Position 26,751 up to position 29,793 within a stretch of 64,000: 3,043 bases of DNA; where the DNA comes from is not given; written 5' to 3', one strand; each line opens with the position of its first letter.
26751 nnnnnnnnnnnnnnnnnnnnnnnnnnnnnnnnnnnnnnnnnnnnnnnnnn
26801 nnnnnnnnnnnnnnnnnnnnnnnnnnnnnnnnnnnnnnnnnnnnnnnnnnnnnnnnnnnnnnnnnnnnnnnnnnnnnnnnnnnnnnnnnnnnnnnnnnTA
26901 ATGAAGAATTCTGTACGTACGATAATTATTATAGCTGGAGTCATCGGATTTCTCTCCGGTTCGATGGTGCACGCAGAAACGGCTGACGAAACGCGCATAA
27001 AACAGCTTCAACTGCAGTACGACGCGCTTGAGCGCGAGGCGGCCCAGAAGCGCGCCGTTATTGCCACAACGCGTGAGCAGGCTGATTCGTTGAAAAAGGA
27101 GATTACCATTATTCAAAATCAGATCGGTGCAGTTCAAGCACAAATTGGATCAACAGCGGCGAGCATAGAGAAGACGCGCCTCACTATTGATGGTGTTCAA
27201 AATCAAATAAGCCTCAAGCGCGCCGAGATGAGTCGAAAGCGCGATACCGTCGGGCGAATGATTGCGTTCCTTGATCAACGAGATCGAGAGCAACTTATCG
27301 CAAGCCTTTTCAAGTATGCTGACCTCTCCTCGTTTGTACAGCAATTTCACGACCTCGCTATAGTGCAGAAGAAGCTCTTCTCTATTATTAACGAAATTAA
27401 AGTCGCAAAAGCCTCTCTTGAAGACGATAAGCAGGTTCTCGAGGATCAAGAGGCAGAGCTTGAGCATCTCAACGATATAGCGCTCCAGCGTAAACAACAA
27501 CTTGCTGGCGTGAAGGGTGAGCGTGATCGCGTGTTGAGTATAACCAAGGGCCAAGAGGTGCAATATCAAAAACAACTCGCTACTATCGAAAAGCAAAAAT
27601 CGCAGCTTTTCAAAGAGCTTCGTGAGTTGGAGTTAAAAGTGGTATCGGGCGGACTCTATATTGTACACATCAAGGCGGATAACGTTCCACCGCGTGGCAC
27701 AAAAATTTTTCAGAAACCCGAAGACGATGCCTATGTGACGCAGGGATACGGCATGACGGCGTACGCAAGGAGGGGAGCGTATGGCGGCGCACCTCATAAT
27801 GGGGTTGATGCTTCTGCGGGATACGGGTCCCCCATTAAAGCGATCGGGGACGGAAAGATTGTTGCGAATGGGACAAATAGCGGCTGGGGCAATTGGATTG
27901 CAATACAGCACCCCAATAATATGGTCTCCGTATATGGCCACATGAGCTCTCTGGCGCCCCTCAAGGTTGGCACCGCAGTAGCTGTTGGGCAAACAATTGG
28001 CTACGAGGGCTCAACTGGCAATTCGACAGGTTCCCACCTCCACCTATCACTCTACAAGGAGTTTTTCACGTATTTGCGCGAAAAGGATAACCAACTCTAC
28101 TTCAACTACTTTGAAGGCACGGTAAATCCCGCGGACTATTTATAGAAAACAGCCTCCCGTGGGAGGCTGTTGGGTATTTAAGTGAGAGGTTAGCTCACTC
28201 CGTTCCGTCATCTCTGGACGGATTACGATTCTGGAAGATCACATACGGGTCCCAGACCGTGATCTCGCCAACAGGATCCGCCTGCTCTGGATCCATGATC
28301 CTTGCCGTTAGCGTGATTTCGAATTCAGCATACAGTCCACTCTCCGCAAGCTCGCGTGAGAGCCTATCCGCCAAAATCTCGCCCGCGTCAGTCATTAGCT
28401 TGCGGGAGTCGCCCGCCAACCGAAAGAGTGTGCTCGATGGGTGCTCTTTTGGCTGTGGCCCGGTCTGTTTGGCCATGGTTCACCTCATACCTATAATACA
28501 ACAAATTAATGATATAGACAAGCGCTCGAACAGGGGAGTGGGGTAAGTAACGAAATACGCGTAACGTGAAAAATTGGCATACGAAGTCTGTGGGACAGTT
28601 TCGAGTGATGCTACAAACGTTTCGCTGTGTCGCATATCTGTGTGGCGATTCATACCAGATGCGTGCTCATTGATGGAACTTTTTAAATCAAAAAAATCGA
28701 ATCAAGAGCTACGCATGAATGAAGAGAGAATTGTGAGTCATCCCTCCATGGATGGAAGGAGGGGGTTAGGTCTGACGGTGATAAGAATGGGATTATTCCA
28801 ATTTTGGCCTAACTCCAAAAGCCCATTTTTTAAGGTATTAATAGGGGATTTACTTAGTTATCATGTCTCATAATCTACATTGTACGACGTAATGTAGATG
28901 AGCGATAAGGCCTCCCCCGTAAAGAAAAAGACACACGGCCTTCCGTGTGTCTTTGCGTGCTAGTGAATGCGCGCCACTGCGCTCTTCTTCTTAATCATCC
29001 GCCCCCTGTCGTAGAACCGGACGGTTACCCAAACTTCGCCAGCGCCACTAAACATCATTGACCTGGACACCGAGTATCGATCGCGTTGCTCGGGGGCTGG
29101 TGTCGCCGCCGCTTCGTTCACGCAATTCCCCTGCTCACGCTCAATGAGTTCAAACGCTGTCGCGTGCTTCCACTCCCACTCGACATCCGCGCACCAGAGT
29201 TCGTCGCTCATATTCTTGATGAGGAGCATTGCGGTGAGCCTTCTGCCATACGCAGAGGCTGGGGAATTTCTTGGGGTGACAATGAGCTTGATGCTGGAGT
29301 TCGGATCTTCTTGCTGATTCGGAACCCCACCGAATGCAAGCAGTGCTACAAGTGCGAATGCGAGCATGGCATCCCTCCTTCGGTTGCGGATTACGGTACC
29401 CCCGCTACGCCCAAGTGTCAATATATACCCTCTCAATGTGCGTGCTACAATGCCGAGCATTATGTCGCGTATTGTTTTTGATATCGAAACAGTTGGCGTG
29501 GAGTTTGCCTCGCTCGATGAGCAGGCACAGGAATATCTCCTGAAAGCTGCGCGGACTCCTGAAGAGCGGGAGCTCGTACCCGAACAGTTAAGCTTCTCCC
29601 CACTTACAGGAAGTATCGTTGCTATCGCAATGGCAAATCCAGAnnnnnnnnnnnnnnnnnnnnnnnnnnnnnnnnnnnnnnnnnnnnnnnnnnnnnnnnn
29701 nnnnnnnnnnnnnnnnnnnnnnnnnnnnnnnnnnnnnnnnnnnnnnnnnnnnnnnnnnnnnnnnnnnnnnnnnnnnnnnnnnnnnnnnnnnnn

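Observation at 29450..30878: An overlapping gene pair of a PolB-like DEDDy 3'-5' exonuclease and a PD-(D/E)XK (QxxxY) nuclease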

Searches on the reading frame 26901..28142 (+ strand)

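Call 9: search_protein_families(library=pfam, proteins=[window:26901-28142:+], max_evalue=0.01)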
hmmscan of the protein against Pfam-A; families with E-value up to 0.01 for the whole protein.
window:26901-28142:+ (414 aa): 2 families
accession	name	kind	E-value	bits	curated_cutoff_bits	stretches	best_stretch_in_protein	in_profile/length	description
PF01551.29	Peptidase_M23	-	3.6e-27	94.8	28.7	1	298-386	2-89/96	Peptidase family M23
PF24423.1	OVT1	-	0.008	17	30.9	1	32-122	2-95/100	Major antigen, helical domain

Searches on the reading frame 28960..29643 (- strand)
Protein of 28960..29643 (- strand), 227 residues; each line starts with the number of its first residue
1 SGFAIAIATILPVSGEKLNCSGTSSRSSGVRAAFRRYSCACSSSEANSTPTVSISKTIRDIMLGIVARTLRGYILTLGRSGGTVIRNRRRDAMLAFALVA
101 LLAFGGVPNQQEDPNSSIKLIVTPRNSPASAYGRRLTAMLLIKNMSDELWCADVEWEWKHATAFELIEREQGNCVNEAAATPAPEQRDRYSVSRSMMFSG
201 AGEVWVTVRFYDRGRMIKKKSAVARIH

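Call 9: search_protein_families(library=pfam, proteins=[window:28960-29643:-], max_evalue=0.01)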
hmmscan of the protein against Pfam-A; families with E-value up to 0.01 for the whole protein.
window:28960-29643:- (227 aa): 0 families
